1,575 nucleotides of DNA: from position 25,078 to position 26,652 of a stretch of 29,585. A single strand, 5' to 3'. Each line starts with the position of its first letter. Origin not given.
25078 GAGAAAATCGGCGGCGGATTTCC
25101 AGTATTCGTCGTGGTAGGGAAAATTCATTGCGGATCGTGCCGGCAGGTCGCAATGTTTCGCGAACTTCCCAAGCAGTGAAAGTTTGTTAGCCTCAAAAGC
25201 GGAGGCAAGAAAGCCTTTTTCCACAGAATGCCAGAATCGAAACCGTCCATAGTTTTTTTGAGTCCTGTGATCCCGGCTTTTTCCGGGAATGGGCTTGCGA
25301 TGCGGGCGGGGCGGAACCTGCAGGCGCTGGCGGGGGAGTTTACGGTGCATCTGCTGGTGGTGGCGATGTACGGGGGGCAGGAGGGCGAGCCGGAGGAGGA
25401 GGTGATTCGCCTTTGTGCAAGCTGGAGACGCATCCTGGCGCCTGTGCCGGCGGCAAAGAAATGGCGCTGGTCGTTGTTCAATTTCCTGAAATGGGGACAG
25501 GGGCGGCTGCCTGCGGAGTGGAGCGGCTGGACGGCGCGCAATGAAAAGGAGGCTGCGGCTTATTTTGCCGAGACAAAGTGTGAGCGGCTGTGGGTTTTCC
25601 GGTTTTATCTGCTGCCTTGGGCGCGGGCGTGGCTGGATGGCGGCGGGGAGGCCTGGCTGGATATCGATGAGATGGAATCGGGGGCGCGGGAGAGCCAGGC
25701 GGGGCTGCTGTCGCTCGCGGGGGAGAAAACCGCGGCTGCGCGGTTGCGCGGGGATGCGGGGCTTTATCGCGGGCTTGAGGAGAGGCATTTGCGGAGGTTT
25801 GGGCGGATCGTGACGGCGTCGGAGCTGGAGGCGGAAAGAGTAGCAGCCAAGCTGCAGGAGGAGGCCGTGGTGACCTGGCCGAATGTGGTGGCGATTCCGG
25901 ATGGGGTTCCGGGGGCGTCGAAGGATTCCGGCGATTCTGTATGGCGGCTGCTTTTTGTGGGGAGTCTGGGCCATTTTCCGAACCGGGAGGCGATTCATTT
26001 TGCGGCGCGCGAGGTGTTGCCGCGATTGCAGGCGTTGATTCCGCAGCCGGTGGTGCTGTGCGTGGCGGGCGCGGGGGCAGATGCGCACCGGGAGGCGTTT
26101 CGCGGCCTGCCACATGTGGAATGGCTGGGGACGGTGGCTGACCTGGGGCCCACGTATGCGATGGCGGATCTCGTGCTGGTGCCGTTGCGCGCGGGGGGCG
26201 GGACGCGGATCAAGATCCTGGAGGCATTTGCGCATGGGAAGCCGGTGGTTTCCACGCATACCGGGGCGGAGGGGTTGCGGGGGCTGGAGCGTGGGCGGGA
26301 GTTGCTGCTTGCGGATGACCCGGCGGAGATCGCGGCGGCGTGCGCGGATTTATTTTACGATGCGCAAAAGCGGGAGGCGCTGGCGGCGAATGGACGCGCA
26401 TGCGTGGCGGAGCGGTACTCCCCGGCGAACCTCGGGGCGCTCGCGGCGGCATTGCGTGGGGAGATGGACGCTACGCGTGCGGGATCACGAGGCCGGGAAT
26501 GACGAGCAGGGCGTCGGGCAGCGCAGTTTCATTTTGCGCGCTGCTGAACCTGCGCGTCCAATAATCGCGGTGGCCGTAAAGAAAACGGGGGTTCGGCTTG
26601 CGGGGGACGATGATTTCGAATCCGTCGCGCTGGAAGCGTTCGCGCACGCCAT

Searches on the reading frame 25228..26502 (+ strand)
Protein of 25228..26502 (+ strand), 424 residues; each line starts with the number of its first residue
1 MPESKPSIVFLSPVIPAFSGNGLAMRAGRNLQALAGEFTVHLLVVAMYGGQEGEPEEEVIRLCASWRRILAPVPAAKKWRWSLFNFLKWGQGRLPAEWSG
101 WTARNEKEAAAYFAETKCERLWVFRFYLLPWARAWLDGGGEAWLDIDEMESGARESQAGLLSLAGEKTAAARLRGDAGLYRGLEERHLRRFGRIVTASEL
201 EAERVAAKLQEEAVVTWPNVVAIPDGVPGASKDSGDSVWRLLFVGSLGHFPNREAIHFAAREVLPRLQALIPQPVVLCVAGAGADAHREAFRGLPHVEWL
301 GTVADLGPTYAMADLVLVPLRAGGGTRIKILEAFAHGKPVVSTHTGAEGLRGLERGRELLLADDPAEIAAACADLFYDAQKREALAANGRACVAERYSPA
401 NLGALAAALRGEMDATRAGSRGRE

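Call 9: search_protein_families(library=pfam, proteins=[window:25228-26502:+])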
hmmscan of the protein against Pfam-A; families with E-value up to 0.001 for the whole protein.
window:25228-26502:+ (424 aa): 3 families
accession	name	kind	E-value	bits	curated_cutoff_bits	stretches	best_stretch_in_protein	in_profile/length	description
PF13692.12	Glyco_trans_1_4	-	3.7e-24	86.1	27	1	240-376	3-140/142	Glycosyl transferases group 1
PF00534.26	Glycos_transf_1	-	8e-09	35.7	26.4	1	261-390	34-170/172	Glycosyl transferases group 1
PF13524.12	Glyco_trans_1_2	-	3.6e-08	33.9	25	1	290-400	27-136/144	Glycosyl transferase-like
